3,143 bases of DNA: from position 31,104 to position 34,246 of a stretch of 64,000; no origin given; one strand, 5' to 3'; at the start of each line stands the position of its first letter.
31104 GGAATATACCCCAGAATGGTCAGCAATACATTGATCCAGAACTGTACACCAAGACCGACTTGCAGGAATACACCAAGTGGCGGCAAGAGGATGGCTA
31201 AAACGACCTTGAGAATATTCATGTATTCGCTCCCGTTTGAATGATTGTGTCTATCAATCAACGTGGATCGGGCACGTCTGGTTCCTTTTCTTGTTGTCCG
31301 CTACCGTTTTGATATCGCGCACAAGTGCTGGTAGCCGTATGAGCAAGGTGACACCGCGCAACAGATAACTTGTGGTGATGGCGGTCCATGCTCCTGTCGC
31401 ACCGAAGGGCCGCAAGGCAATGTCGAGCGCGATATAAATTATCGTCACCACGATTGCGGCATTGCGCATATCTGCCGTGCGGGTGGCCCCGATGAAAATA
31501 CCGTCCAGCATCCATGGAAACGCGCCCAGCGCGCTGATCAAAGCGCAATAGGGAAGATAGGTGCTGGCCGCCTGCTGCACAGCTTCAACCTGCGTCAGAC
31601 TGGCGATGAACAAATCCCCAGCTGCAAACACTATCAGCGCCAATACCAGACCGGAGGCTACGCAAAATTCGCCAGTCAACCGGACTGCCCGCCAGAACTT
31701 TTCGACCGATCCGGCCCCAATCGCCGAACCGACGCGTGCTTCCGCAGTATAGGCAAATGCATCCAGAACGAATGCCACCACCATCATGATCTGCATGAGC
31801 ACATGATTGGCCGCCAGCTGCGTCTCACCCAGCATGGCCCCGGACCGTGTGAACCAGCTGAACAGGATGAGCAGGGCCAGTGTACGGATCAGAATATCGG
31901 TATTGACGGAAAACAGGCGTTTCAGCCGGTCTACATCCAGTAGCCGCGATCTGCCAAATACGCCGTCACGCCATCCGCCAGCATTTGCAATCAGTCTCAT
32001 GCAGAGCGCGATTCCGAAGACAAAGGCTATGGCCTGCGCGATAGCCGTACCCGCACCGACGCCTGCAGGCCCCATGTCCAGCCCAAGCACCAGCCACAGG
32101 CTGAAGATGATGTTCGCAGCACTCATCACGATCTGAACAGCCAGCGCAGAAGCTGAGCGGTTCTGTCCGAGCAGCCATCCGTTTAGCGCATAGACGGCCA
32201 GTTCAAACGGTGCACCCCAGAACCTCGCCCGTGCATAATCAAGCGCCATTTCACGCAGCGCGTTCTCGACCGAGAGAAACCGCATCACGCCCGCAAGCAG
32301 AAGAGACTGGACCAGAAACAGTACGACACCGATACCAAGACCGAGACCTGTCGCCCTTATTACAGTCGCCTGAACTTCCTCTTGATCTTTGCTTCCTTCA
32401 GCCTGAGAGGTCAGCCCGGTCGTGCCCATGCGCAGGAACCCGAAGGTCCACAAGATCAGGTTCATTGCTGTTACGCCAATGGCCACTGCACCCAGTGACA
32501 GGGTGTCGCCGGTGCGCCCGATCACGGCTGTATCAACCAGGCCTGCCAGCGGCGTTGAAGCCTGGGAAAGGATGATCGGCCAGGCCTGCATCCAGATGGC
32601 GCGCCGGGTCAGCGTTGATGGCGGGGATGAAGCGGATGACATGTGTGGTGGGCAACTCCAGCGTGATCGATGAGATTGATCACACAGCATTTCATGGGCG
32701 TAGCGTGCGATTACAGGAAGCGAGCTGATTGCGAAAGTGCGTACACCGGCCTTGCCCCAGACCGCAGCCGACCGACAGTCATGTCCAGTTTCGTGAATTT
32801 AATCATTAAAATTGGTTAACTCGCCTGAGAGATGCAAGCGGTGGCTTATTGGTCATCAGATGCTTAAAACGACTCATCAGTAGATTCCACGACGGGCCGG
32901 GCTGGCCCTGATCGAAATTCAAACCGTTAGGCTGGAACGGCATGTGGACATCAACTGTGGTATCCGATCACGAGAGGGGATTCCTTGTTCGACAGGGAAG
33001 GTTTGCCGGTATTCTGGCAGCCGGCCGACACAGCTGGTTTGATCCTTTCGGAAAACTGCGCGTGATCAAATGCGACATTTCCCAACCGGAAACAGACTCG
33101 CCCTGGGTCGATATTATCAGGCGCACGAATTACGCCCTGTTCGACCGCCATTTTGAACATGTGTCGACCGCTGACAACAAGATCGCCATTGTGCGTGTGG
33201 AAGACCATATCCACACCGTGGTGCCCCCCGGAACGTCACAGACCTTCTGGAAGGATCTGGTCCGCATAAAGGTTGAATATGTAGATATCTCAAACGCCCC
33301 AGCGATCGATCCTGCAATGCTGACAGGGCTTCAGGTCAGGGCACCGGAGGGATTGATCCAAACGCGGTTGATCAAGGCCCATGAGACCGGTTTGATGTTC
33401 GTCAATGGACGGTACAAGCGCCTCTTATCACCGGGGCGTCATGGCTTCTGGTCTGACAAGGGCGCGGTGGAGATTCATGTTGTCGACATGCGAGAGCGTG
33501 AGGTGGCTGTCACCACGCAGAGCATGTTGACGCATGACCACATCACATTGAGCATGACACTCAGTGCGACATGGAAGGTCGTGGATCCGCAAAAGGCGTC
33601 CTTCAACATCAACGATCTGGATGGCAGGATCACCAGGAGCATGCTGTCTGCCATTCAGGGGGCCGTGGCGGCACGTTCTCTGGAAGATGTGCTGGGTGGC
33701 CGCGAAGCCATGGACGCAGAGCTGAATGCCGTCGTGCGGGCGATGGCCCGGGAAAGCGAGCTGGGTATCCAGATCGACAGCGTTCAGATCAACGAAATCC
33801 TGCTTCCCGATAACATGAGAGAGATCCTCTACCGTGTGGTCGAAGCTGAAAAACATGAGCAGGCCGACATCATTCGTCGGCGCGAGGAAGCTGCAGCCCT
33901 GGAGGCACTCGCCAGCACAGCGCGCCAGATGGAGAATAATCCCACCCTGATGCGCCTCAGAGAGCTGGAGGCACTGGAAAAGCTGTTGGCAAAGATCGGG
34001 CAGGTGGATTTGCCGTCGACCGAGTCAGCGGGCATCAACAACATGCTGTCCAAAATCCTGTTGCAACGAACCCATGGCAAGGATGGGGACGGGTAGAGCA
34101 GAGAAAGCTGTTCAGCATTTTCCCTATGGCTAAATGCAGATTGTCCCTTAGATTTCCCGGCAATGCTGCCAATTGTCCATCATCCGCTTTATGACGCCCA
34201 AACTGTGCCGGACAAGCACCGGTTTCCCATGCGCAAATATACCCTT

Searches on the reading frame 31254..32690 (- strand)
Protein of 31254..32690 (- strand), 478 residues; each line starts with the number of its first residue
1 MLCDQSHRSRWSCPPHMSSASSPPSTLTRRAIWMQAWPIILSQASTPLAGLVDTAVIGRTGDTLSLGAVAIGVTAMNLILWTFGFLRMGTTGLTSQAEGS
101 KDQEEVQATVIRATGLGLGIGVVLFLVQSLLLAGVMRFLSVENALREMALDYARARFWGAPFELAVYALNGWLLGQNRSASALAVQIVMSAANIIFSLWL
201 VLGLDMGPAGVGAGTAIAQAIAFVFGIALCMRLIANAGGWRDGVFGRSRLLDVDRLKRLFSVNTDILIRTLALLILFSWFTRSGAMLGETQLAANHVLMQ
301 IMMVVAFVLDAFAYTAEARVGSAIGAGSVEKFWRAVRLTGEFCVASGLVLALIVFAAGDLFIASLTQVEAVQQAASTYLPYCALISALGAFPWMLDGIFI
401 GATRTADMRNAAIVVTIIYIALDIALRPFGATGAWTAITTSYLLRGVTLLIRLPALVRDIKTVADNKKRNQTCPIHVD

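Call 11: search_protein_families(library=pfam, proteins=[window:31254-32690:-], max_evalue=0.001)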
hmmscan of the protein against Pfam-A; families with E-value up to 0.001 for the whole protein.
window:31254-32690:- (478 aa): 1 family
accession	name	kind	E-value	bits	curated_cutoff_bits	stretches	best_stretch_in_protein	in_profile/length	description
PF01554.23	MatE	-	1.5e-27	96.7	24.9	2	38-198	1-160/161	MatE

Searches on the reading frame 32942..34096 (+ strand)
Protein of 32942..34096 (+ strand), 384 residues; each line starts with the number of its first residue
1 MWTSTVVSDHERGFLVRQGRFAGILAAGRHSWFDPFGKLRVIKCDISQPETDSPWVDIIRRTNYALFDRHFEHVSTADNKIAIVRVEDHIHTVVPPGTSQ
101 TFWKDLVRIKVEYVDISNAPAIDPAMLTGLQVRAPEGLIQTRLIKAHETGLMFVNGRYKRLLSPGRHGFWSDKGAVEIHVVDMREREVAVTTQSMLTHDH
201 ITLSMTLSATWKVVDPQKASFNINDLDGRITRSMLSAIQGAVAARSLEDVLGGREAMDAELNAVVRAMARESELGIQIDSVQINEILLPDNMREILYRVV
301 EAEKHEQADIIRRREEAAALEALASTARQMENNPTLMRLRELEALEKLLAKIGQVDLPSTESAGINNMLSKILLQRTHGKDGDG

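Call 11: search_protein_families(library=pfam, proteins=[window:32942-34096:+], max_evalue=0.001)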
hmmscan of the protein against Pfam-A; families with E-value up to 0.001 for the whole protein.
window:32942-34096:+ (384 aa): 1 family
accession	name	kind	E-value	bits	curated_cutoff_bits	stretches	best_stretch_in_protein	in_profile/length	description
PF01145.31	Band_7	-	1.2e-26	94.2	23.6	1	144-317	3-176/176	SPFH domain / Band 7 family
